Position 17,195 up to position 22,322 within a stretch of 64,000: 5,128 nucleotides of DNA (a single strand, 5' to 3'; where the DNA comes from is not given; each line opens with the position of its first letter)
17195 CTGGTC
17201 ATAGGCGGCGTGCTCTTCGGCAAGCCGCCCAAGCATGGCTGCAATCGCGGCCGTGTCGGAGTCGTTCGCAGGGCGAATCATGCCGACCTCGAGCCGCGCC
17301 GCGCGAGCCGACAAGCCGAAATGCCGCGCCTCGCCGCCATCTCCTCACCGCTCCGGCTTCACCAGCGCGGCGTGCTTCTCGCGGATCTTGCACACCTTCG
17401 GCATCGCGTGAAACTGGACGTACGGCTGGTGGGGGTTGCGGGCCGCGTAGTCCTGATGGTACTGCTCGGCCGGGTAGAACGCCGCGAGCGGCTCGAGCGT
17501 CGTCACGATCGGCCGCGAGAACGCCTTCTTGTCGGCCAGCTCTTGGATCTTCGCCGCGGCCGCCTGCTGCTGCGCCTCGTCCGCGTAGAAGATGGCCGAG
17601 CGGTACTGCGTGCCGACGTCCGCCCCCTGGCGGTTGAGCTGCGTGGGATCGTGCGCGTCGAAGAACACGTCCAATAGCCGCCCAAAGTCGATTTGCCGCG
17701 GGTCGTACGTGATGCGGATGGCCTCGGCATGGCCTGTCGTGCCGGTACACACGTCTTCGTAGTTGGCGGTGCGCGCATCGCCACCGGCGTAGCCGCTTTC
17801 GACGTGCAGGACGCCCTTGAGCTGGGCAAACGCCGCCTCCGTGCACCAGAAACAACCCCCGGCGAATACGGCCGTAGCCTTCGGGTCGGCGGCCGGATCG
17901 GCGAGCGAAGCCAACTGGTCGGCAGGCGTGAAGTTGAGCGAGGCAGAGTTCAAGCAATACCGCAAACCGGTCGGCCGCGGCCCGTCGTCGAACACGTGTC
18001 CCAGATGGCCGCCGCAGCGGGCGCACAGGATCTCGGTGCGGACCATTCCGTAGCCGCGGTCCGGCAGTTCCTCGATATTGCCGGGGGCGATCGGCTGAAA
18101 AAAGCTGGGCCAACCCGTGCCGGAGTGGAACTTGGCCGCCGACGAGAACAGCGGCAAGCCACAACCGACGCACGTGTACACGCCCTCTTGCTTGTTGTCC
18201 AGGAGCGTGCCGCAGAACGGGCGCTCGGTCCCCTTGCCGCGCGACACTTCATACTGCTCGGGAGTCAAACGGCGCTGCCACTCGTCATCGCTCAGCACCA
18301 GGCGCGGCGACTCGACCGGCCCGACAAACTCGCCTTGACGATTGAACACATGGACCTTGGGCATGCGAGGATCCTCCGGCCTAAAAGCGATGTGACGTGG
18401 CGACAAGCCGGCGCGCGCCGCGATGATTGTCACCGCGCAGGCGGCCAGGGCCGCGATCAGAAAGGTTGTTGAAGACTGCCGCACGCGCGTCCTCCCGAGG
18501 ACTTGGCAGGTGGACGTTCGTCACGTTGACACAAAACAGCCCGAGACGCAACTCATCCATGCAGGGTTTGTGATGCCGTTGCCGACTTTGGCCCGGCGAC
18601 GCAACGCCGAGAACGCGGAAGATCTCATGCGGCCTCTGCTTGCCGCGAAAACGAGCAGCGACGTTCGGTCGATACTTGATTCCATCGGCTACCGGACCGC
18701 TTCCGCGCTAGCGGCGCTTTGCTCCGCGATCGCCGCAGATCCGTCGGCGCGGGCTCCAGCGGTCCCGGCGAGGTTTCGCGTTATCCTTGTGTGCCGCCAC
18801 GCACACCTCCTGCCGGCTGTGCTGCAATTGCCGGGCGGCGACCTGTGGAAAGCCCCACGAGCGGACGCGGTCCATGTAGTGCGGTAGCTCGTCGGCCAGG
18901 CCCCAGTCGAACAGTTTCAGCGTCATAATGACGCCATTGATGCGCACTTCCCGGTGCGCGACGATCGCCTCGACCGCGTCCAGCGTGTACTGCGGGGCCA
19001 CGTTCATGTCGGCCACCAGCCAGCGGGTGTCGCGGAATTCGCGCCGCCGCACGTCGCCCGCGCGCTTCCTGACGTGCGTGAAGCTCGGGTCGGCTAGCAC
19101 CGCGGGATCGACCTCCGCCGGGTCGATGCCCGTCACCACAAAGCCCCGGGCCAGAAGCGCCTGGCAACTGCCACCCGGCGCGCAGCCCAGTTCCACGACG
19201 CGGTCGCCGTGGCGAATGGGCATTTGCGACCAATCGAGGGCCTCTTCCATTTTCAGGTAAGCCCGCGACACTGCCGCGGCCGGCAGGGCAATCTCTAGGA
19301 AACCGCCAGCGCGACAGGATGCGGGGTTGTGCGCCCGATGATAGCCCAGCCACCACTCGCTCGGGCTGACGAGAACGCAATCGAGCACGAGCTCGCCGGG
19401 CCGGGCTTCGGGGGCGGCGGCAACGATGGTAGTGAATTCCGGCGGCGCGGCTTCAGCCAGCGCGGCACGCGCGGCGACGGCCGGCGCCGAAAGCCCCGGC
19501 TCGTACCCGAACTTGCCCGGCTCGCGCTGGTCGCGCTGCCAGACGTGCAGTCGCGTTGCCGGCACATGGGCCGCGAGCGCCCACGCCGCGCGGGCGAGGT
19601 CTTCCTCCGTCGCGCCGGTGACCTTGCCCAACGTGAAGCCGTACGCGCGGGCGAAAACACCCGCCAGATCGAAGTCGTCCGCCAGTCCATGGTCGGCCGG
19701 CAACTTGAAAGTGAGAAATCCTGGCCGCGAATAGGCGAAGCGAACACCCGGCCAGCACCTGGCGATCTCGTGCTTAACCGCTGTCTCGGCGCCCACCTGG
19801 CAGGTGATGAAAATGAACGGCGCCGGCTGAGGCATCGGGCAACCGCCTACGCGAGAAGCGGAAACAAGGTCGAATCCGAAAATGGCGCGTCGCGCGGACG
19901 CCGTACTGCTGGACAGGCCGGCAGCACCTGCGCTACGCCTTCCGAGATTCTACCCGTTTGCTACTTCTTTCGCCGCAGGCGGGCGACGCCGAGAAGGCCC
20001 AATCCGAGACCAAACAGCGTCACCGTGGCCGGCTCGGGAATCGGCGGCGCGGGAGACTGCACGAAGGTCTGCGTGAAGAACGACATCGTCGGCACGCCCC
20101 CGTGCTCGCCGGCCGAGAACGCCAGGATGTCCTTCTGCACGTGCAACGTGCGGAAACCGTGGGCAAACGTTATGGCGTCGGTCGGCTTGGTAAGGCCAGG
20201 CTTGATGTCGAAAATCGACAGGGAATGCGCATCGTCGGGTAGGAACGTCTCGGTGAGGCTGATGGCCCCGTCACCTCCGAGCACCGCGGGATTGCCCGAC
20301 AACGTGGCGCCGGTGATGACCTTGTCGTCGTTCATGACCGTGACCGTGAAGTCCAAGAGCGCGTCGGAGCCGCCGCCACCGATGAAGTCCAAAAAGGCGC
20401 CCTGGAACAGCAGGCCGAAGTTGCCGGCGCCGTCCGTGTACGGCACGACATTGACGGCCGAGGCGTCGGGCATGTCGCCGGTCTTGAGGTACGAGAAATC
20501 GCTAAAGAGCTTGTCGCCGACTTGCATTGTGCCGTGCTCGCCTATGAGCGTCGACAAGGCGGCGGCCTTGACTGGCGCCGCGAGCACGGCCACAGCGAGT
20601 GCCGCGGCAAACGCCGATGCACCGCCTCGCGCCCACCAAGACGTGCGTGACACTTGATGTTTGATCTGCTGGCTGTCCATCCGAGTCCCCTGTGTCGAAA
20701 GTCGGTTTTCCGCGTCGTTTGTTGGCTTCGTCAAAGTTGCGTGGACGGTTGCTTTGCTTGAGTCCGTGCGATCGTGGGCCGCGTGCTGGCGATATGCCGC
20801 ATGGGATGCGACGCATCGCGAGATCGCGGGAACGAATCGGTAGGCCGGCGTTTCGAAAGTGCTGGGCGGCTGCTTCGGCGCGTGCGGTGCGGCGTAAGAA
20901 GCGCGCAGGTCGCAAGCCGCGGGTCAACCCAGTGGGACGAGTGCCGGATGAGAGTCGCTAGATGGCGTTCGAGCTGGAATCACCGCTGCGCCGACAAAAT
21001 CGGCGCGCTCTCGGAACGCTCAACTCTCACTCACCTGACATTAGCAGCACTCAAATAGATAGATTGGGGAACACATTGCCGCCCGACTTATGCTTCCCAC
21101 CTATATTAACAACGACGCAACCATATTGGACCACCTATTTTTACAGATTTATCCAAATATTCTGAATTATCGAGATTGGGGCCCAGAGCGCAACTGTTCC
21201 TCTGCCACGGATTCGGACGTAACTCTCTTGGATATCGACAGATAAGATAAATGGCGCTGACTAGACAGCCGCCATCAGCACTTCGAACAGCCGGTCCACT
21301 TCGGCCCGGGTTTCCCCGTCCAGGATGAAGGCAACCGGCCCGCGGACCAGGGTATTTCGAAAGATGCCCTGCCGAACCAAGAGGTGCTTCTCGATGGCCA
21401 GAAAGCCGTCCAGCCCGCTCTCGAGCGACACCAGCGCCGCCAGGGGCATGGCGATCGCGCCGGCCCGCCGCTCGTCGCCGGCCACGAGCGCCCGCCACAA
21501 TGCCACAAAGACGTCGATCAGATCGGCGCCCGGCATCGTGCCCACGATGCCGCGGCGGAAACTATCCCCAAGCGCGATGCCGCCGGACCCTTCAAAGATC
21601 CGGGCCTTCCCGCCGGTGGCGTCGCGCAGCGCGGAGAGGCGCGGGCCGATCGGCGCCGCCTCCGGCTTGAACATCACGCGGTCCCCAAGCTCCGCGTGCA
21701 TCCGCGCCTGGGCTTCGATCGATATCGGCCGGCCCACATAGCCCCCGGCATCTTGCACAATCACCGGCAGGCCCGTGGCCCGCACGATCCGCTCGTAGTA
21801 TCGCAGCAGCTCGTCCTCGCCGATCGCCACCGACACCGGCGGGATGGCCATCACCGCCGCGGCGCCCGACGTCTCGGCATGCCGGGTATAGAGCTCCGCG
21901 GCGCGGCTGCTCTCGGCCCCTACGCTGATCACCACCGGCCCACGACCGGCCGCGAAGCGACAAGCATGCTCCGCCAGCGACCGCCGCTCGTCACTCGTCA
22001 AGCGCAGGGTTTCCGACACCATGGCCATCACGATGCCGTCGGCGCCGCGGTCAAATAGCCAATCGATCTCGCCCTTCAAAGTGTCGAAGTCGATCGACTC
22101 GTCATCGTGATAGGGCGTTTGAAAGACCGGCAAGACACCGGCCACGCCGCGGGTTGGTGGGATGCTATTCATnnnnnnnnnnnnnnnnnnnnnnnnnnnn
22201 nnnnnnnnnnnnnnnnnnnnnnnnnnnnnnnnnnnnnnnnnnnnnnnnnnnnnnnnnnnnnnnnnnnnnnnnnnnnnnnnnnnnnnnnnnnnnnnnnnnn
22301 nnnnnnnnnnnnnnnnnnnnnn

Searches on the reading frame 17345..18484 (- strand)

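Call 33: search_protein_families(library=pfam, proteins=[window:17345-18484:-])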
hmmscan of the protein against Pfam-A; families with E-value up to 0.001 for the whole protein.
window:17345-18484:- (379 aa): 3 families
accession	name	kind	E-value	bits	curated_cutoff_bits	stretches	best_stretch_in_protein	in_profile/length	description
PF01625.27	PMSR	-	6.2e-65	218.5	23.7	1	204-356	1-152/153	Peptide methionine sulfoxide reductase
PF01641.26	SelR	-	1e-49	167.7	24.9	1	73-187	1-116/116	SelR domain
PF24046.1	At4g08330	-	0.00057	20.4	27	0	148-172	75-99/129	At4g08330 beta-tent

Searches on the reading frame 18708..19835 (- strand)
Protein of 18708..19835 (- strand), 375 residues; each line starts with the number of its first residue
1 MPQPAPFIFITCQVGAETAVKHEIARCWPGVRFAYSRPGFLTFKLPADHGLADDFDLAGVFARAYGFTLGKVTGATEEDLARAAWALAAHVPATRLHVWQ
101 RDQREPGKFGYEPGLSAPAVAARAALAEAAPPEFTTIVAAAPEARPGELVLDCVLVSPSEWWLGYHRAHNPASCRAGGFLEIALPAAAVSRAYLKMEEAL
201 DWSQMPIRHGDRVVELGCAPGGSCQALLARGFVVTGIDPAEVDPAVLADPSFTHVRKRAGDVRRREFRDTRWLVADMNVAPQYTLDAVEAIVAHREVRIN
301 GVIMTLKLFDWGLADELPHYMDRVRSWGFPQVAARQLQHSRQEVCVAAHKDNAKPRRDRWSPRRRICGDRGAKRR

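Call 33: search_protein_families(library=pfam, proteins=[window:18708-19835:-])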
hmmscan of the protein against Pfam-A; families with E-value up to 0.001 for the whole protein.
window:18708-19835:- (375 aa): 2 families
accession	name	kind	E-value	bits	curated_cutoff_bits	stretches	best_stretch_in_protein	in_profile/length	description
PF01728.25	FtsJ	-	2.7e-09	37.6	24.1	1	189-288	2-112/181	FtsJ-like methyltransferase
PF13489.12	Methyltransf_23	-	0.00026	21.2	27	1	207-253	20-61/164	Methyltransferase domain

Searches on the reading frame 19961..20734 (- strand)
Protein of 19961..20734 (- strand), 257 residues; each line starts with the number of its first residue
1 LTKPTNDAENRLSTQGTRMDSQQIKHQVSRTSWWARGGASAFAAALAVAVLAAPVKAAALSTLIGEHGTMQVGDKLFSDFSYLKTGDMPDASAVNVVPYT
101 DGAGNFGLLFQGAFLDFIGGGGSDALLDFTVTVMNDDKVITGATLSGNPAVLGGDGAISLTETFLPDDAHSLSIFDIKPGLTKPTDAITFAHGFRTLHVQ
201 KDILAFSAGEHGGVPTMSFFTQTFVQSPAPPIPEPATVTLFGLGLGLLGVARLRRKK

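Call 78: search_protein_families(library=pfam, proteins=[window:19961-20734:-])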
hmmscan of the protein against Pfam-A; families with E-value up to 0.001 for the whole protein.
window:19961-20734:- (257 aa): 1 family
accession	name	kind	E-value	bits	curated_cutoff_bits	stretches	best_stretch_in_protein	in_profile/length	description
PF07589.16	PEP-CTERM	-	6.4e-06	26.5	20.7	1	231-255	1-24/24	PEP-CTERM motif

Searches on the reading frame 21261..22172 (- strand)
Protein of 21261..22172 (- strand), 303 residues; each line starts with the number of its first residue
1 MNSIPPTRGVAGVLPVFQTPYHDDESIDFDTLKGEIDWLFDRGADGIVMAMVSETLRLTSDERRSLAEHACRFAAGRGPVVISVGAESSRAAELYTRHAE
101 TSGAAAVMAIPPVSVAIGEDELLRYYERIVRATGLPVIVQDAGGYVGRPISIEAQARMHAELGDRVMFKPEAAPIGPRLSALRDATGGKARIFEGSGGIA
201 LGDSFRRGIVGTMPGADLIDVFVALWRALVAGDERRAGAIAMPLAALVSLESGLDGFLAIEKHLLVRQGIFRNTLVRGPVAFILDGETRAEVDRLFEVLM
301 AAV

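Call 78: search_protein_families(library=pfam, proteins=[window:21261-22172:-])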
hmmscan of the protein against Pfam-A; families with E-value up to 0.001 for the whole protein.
window:21261-22172:- (303 aa): 1 family
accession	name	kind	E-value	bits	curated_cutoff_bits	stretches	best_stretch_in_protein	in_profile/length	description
PF00701.28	DHDPS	-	2e-22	79.7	22.1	1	11-197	3-188/289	Dihydrodipicolinate synthetase family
